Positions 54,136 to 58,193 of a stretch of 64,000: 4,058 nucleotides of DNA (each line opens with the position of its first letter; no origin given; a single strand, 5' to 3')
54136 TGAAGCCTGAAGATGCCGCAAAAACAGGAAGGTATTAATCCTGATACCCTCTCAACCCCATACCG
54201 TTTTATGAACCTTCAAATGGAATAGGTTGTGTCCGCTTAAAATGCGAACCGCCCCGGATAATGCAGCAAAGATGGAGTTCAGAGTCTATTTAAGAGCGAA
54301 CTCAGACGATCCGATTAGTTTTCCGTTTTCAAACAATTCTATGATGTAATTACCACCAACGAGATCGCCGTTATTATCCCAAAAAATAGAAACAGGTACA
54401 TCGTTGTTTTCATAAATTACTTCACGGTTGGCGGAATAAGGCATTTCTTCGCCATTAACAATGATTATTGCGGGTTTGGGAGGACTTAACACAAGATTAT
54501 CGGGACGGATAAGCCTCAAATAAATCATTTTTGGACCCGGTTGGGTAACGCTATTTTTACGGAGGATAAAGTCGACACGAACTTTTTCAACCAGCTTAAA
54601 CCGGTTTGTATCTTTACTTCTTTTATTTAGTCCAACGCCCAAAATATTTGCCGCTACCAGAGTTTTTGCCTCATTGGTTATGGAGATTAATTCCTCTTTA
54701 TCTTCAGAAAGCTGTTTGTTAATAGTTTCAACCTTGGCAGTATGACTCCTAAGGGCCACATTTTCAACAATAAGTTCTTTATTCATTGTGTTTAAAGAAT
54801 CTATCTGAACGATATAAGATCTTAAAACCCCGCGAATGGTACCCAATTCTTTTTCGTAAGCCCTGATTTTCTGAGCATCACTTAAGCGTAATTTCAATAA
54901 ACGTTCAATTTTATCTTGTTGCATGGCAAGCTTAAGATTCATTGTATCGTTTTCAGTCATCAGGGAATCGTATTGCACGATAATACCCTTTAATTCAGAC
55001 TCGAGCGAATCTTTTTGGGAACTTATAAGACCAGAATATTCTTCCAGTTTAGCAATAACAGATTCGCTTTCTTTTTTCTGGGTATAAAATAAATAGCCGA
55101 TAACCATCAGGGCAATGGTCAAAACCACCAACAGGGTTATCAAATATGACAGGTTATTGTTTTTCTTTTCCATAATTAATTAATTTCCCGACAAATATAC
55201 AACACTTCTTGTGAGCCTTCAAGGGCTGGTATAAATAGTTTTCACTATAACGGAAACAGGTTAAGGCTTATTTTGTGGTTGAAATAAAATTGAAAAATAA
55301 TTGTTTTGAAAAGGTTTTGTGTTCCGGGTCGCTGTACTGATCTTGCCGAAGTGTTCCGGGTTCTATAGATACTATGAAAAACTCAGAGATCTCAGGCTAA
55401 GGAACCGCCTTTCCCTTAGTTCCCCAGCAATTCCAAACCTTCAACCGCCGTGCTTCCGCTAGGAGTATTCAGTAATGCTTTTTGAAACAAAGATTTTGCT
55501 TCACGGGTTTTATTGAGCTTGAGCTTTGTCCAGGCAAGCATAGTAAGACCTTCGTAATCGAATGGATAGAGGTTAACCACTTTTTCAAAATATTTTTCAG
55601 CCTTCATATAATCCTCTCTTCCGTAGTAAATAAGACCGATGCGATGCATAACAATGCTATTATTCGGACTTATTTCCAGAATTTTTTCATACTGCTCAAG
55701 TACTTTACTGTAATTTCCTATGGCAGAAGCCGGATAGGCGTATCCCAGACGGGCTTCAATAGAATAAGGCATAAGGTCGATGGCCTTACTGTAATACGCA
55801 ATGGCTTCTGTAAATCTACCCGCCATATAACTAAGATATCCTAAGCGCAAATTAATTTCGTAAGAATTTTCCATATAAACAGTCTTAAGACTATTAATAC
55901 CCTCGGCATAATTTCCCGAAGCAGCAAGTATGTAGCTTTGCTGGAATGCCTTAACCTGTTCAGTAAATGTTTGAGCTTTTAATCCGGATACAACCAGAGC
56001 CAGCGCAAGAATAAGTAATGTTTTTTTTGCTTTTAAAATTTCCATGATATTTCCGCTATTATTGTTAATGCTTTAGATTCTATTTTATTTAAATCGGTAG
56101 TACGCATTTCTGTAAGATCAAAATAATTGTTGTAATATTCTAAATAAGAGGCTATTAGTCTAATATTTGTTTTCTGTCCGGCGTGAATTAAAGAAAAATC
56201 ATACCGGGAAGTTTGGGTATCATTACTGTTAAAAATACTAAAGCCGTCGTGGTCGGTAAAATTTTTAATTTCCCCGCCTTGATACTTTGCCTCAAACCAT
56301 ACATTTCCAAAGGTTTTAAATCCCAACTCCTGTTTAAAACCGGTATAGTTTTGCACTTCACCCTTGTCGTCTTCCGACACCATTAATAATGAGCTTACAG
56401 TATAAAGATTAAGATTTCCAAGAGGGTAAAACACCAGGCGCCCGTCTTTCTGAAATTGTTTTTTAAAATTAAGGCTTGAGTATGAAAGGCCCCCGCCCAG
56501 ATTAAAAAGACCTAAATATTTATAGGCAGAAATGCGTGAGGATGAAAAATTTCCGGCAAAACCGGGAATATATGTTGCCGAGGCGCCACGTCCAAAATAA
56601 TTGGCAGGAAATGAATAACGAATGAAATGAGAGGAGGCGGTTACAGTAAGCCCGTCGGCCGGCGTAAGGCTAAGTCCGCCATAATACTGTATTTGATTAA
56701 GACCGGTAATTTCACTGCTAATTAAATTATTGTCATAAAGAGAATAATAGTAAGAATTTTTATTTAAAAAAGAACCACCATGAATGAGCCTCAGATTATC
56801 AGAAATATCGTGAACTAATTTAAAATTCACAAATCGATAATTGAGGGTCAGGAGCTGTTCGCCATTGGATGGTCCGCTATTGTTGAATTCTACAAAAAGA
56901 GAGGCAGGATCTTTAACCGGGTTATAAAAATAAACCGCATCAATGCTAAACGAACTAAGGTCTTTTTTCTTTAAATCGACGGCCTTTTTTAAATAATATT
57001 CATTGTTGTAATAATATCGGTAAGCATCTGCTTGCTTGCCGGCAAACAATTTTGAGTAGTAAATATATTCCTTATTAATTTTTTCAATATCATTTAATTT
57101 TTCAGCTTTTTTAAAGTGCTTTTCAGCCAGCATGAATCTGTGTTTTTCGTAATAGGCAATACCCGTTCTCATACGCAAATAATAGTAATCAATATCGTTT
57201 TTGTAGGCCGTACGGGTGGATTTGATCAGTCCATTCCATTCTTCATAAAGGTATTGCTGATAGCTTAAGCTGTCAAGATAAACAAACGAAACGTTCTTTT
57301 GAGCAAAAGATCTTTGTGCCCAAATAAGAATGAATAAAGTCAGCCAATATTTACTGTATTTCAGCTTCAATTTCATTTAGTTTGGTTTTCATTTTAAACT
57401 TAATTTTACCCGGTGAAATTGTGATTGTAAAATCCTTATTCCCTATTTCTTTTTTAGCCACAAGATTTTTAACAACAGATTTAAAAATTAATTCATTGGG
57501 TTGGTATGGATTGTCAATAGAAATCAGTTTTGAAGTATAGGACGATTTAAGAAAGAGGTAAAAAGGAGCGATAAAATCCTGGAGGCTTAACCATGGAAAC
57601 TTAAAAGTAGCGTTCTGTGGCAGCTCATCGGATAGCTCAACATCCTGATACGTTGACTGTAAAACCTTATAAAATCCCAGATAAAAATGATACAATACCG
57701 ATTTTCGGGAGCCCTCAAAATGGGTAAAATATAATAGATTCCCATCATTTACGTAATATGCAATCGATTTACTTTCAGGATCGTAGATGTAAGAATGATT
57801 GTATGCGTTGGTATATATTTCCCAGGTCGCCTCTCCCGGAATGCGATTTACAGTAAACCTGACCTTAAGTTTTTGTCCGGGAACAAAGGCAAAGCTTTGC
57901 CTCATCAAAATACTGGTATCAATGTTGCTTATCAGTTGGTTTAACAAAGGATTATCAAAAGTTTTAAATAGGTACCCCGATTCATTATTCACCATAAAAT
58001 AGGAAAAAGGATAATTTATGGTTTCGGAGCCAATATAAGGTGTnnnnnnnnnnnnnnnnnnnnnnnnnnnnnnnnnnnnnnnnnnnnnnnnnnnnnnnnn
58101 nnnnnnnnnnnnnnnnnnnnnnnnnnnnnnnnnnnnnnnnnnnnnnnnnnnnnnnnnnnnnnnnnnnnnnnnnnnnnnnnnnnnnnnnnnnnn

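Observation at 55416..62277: Six-gene coupled operon: PqqD-like chaperone, ATP-grasp ligase, PLP decarboxylase, UT-channel::M23 peptidase, OM barrel, TPR protein. Candidate uncharacterised biosynthesis/processing/export system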

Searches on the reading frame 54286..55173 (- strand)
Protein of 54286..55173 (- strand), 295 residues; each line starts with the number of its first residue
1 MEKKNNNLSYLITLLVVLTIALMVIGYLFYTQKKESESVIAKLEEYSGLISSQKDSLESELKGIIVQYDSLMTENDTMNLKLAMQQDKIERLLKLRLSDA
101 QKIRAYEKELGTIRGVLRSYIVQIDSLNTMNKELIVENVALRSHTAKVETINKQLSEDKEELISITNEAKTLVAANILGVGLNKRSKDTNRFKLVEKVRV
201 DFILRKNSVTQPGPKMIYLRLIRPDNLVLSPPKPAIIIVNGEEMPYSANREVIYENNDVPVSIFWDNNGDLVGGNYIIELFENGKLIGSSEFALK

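Call 3: search_protein_families(library=pfam, proteins=[window:54286-55173:-], max_evalue=0.1)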
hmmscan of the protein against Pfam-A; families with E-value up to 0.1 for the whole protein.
window:54286-55173:- (295 aa): 4 families
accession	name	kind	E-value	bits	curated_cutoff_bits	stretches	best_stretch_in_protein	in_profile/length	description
PF08614.16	ATG16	-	0.0065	17.1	33.7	1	51-163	73-185/200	Autophagy protein 16 (ATG16)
PF13870.11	CCDC113_CCDC96_CC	-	0.056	13.6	31.6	1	65-162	41-138/177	CCDC113/CCDC96, coiled-coil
PF18893.5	DUF5652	-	0.06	13.5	23.4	0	4-37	36-69/71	Family of unknown function (DUF5652)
PF10158.14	LOH1CR12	-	0.079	13.5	24.7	0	116-159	78-121/131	Tumour suppressor protein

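Call 4: search_protein_families(library=ncbifam, proteins=[window:54286-55173:-], max_evalue=0.1)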
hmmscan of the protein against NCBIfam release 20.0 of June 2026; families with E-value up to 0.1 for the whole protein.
window:54286-55173:- (295 aa): 3 families
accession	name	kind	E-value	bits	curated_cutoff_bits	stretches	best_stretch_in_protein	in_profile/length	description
NF010532.0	PRK13922.9-3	equivalog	0.024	13.7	243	1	123-179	59-115/280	rod shape-determining protein MreC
NF004508.0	PRK05849.1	equivalog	0.053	11.5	501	1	54-173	389-514/789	hypothetical protein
NF047566.1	SE1626_fam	equivalog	0.071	12.9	70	0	10-39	3-32/55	SE1626 family protein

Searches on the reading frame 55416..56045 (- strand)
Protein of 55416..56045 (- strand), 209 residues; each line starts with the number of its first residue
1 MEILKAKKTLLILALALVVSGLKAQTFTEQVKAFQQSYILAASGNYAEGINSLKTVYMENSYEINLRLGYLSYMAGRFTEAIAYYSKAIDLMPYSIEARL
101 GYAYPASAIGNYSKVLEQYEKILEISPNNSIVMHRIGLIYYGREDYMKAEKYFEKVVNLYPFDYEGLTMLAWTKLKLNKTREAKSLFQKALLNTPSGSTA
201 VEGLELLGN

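Call 3: search_protein_families(library=pfam, proteins=[window:55416-56045:-], max_evalue=0.1)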
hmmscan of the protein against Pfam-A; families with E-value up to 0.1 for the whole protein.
window:55416-56045:- (209 aa): 24 families
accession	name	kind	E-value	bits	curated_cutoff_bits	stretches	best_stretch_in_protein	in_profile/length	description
PF07719.23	TPR_2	-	3.3e-22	77.1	27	2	65-93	4-32/34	Tetratricopeptide repeat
PF00515.34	TPR_1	-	4.1e-19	68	27.8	3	135-161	6-32/34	Tetratricopeptide repeat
PF13424.12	TPR_12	-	3.1e-17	63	30.1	3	132-191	5-72/77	Tetratricopeptide repeat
PF14559.12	TPR_19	-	2.3e-15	57.1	25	2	74-129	3-58/68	Tetratricopeptide repeat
PF13181.12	TPR_8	-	1e-14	53.8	25.7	3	133-161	4-32/34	Tetratricopeptide repeat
PF13432.12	TPR_16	-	1.3e-13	51.5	32.7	1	38-94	5-63/65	Tetratricopeptide repeat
PF13431.12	TPR_17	-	2.4e-12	46.5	24.4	2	119-150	2-33/34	Tetratricopeptide repeat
PF13428.12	TPR_14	-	6.3e-12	45.4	23.5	1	65-103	4-42/44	Tetratricopeptide repeat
PF13174.12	TPR_6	-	8.2e-12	45.4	26.3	1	133-161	3-31/33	Tetratricopeptide repeat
PF23914.1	TPR_CcmH_CycH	-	1.4e-09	38.5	42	2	67-161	55-152/158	Cytochrome c-type biogenesis protein H TPR domain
PF13374.12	TPR_10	-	2.6e-07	30.9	27.5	0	133-160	5-32/42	Tetratricopeptide repeat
PF13414.12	TPR_11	-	3.3e-07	30.3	26.8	1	73-99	5-31/42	TPR repeat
PF25062.1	ARM_TT21_N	-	5.4e-07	30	40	1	69-191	34-163/222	Tetratricopeptide repeat protein 21 N-terminal ARM repeat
PF13176.12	TPR_7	-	5.5e-06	26.5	27.9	0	133-158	2-27/36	Tetratricopeptide repeat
PF12895.13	ANAPC3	-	2.8e-05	24.7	27.2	0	144-194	3-53/82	Anaphase-promoting complex, cyclosome, subunit 3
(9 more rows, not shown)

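Call 4: search_protein_families(library=ncbifam, proteins=[window:55416-56045:-], max_evalue=0.1)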
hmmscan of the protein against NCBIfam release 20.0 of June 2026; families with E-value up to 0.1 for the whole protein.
window:55416-56045:- (209 aa): 29 families (the best 25 are shown)
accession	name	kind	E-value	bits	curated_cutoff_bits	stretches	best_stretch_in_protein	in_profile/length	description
NF040959.1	MamA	equivalog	2.9e-14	53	200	1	36-190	43-199/204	magnetosome protein MamA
TIGR02917.1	PEP_TPR_lipo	equivalog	3.3e-14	51.8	312.2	1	38-204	371-539/899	XrtA/PEP-CTERM system TPR-repeat protein PrsT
TIGR02521.1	type_IV_pilW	equivalog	2.9e-11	43.4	154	1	54-204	23-175/234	type IV pilus biogenesis/stability protein PilW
TIGR00990.1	3a0801s09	subfamily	4.1e-09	35.6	757.25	1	58-195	328-464/615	mitochondrial import receptor subunit TOM70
TIGR00540.1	TPR_hemY_coli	hypoth_equivalog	4.2e-09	35.7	142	1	98-190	294-385/385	heme biosynthesis-associated TPR protein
NF033762.1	social_mot_Tgl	equivalog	1.7e-07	30.9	225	1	51-192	20-164/252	social motility TPR repeat lipoprotein Tgl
TIGR03939.1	PGA_TPR_OMP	equivalog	1.9e-07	29.7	366.65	1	13-203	3-193/800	poly-beta-1,6 N-acetyl-D-glucosamine export porin PgaA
NF047371.1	FlcA_CTERM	equivalog_domain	2.3e-07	29.7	300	2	110-192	453-535/646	periplasmic flagellar collar protein FlcA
NF052243.1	T4PFormProtSgmX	equivalog_domain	7.5e-07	27.8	1800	1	108-174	15-81/1065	type IV pili formation protein SgmX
NF033920.0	C39_PA2778_fam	equivalog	2.2e-06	27.3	150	1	108-192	168-252/255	PA2778 family cysteine peptidase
TIGR02552.1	LcrH_SycD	equivalog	1.6e-05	24.6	104.8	1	67-159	23-115/136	SycD/LcrH family type III secretion system chaperone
TIGR02795.1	tol_pal_ybgF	equivalog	5.2e-05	23.8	90.1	1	106-161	56-107/119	tol-pal system protein YbgF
NF002725.1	PRK02603.1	equivalog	0.00015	21.9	143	1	106-168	45-110/173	photosystem I assembly protein Ycf3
NF053607.1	CHU_0125_OmpA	equivalog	0.00016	20.4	620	1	11-132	8-123/639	CHU_0125 family OmpA-like outer membrane integrity protein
NF052230.1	T9SS_PorE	exception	0.00033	19.1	600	1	10-150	4-145/648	PorE family type IX secretion system protein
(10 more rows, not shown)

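Call 68: search_protein_families(library=padloc, proteins=[window:55416-56045:-], max_evalue=0.001)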
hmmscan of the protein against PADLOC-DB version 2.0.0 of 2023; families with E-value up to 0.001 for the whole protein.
window:55416-56045:- (209 aa): 0 families

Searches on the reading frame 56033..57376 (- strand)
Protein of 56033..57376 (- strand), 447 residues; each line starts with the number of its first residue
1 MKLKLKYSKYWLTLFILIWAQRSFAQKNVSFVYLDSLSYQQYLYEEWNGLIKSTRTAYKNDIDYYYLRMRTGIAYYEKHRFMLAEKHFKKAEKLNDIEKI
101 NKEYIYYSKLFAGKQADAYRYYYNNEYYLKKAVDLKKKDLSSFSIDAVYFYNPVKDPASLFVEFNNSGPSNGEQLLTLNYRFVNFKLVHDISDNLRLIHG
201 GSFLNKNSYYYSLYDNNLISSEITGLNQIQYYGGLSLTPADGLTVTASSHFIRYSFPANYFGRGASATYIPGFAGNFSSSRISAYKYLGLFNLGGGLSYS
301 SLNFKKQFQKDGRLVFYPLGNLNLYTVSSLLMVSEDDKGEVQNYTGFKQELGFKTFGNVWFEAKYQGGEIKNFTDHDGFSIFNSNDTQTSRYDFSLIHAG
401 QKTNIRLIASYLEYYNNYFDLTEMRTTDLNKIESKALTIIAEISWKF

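Call 3: search_protein_families(library=pfam, proteins=[window:56033-57376:-], max_evalue=0.1)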
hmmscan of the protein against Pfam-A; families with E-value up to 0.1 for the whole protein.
window:56033-57376:- (447 aa): 1 family
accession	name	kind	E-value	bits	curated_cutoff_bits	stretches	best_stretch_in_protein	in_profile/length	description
PF25348.1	PH_CAYP2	-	0.049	13.7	27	0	55-88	30-63/170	Calcyphosin-2 PH domain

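Call 4: search_protein_families(library=ncbifam, proteins=[window:56033-57376:-], max_evalue=0.1)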
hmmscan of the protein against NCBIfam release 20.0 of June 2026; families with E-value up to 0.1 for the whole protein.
window:56033-57376:- (447 aa): 0 families

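Call 38: find_homologous_proteins(query=window:56033-57376:-, max_evalue=0.001)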
Query window:56033-57376:- (447 aa): 92 proteins with E <= 0.001 among 5083 candidates.
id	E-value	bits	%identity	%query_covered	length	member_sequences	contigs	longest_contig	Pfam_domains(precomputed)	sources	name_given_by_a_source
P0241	1.1e-294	995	100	100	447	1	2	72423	-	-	-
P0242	2.3e-190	651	65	100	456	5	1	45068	-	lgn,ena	-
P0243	2.9e-174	598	63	100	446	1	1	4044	-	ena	-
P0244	1.7e-168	579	61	100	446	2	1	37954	-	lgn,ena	-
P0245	5.2e-159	548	59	100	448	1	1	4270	-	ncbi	-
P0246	8.4e-121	422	48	99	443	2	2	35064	-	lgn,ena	-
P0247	3.9e-110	387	47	95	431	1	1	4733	-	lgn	-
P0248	6.1e-104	367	45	100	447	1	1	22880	-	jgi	jgi:hypothetical protein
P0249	1.3e-100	356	45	100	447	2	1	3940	-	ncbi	ncbi:MAG: hypothetical protein ACP5E3_11940 [Bacteroidales bacterium]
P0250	1.3e-94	336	44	98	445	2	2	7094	-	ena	-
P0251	4.0e-89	318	42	95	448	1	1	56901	-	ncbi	-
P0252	2.2e-84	302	39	94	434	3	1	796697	-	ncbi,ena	-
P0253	2.6e-84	302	37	99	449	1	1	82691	-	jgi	jgi:hypothetical protein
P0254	3.4e-81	292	38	99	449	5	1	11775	-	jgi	jgi:hypothetical protein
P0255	1.6e-78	283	37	98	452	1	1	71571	-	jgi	-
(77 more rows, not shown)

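Call 49: predict_structure(alignment_id=A2)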
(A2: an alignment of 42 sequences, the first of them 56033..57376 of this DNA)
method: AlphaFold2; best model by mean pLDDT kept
length: 447 residues; sequences in the alignment: 42
mean_pLDDT: 90.6   pTM: 0.82
mean pLDDT of the five models: 90.6, 89.8, 89.3, 89.1, 89.0
residues with pLDDT >= 90: 318; 70-90: 102; 50-70: 21; < 50: 6
segments of 3 or more residues with pLDDT < 50: 1-3, 24-26
pLDDT, mean of each block of 10 residues (from residue 1): 57 78 58 96 98 96 97 97 96 94 95 90 92 83 97 92 70 92 96 93 95 84 91 96 95 91 75 93 96 97 95 96 96 93 96 95 97 91 92 97 96 92 76 95 95
secondary structure, 60 per line:
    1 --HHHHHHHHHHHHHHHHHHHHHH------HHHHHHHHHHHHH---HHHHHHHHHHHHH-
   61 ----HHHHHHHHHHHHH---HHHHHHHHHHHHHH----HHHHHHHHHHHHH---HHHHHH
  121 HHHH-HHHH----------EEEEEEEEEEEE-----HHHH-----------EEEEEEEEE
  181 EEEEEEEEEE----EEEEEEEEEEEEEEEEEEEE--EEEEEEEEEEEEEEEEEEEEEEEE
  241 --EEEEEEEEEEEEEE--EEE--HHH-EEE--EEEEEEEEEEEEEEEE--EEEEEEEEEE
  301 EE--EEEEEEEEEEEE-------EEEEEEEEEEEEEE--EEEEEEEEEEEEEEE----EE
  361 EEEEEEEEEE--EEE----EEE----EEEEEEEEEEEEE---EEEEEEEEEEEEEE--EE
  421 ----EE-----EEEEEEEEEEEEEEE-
elements in order: H3-24 H31-43 H47-59 H65-77 H81-94 H99-111 H115-124 H126-129 E140-151 H157-160 E172-190 E195-214 E217-240 E243-256 E259-261 E268-270 E273-288 E291-302 E305-316 E324-337 E340-354 E359-370 E373-375 E380-382 E387-399 E403-416 E432-446

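Call 52: fold_search(model_id=the predicted structure, library=pdb)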
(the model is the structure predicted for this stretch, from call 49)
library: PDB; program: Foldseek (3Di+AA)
matches with E <= 10: 1402; with E <= 0.001: 346
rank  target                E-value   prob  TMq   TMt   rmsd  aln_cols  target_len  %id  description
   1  2r8a_A                1.3e-09  1.00  0.42  0.51   8.8       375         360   10  Crystal structure of the long-chain fatty acid transporter FadL mutant delta N8 (released 2008-09-23)
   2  3dwn_A                1.8e-09  1.00  0.40  0.42  11.2       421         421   10  Crystal structure of the long-chain fatty acid transporter FadL mutant A77E/S100R (released 2008-12-16)
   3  2r88_A                3.9e-09  1.00  0.43  0.52   7.9       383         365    9  Crystal structure of the long-chain fatty acid transporter FadL mutant delta S3 kink (released 2008-09-23)
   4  1t16_A                4.6e-09  1.00  0.40  0.42  10.4       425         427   10  Crystal structure of the bacterial fatty acid transporter FadL from Escherichia coli (released 2004-06-15)
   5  1t1l_A                7.9e-09  1.00  0.41  0.43  10.9       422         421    9  Crystal structure of the long-chain fatty acid transporter FadL (released 2004-06-15)
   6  3pgr                  9.3e-09  1.00  0.44  0.52   8.0       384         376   10  Asp348Arg mutant of EcFadL (released 2011-05-25)
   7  3pgu                  1.0e-08  1.00  0.42  0.45   9.8       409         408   11  Phe3Glu mutant of EcFadL (released 2011-05-25)
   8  3pgs_B                1.1e-08  1.00  0.41  0.43  10.9       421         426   10  Phe3Gly mutant of EcFadL (released 2011-05-25)
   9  3pf1_A                1.3e-08  1.00  0.42  0.44   9.8       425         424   10  E. coli FadL Asp348Ala mutant (released 2011-05-25)
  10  2r4o_A                1.7e-08  1.00  0.36  0.38  13.1       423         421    9  Crystal structure of the long-chain fatty acid transporter FadL mutant delta NPA (released 2008-09-16)
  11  3pgs_A                2.3e-08  1.00  0.41  0.42  11.0       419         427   10  Phe3Gly mutant of EcFadL (released 2011-05-25)
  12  2r89_A                2.4e-08  1.00  0.42  0.51   8.3       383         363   10  Crystal structure of the long-chain fatty acid transporter FadL mutant delta N3 (released 2008-09-23)
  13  3dwo                  2.5e-08  1.00  0.41  0.41  10.1       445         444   10  Crystal structure of a Pseudomonas aeruginosa FadL homologue (released 2008-12-16)
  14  2r4l_B                3.7e-08  1.00  0.41  0.43  10.7       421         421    8  Crystal structure of the long-chain fatty acid transporter FadL mutant P34A (released 2008-09-16)
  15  6ehb_B                3.9e-08  1.00  0.28  0.38  14.8       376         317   12  OmpU, an outer membrane protein, of Vibrio cholerae (released 2018-04-25)
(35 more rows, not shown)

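Call 68: search_protein_families(library=padloc, proteins=[window:56033-57376:-], max_evalue=0.001)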
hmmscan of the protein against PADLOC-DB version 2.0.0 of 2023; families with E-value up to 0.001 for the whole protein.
window:56033-57376:- (447 aa): 0 families

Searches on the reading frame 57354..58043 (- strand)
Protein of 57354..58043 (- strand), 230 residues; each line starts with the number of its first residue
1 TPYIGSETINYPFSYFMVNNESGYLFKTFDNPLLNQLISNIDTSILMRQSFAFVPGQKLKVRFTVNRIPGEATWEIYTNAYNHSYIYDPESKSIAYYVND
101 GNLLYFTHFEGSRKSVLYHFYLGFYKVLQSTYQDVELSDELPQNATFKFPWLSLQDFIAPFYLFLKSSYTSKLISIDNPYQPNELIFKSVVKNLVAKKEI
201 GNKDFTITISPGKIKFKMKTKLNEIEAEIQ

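Call 69: search_solved_structures(query=window:57354-58043:-, max_evalue=10)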
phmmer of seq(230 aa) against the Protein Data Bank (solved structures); distinct sequences matched with E-value up to 10: 2.
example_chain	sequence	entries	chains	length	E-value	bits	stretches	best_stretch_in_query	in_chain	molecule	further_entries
8aja_A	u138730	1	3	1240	0.11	15.7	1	22-152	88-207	Spike glycoprotein,Fibritin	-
8ajl_A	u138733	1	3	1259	0.35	14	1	22-125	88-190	Spike glycoprotein,Fibritin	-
